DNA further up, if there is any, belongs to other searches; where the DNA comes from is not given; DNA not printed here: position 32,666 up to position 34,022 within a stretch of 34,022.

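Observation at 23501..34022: Alginate-type O-acetylation plus lyase machinery split over two convergent operons, with no synthase in view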

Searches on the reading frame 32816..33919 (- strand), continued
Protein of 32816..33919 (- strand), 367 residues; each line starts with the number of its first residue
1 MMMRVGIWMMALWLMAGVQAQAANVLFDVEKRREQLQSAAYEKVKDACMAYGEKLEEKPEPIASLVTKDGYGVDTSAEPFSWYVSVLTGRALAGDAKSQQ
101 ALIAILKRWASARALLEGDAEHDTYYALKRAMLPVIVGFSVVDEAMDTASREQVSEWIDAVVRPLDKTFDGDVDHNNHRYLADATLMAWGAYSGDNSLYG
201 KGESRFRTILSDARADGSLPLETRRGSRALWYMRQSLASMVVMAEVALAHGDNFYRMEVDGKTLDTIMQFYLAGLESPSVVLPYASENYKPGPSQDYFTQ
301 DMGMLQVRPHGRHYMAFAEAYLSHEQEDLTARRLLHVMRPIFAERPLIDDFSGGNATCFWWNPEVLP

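Call 65: find_encoding_contigs(protein=P0101, flank=10000, max_places=1)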
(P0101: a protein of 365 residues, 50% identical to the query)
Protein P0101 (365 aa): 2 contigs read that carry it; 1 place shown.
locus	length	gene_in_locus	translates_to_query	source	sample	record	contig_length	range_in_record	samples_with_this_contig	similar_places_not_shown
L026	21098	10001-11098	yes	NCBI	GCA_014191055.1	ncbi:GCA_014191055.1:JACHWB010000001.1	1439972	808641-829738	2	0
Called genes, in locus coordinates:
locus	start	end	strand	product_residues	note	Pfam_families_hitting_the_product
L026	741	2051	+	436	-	PF03721:UDPG_MGDP_dh_N, PF00984:UDPG_MGDP_dh, PF03720:UDPG_MGDP_dh_C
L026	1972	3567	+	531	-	PF13641:Glyco_tranf_2_3, PF13632:Glyco_trans_2_3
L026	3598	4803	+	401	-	PF07238:PilZ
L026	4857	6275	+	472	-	PF00483:NTP_transferase, PF12804:NTP_transf_3 (weak), PF22640:ManC_GMP_beta-helix, PF01050:MannoseP_isomer, PF07883:Cupin_2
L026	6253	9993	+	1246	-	PF05048:NosD (faint), PF13229:Beta_helix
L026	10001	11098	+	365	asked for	PF05426:Alginate_lyase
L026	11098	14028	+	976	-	PF23310:TPR_27 (faint), PF08238:Sel1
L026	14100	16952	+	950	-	PF08238:Sel1 (faint), PF23310:TPR_27 (faint)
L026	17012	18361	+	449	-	PF08238:Sel1 (weak)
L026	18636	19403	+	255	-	PF00196:GerE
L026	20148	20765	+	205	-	PF00196:GerE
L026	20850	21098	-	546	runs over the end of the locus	PF00732:GMC_oxred_N, PF00890:FAD_binding_2 (faint), PF01266:DAO (faint), PF05199:GMC_oxred_C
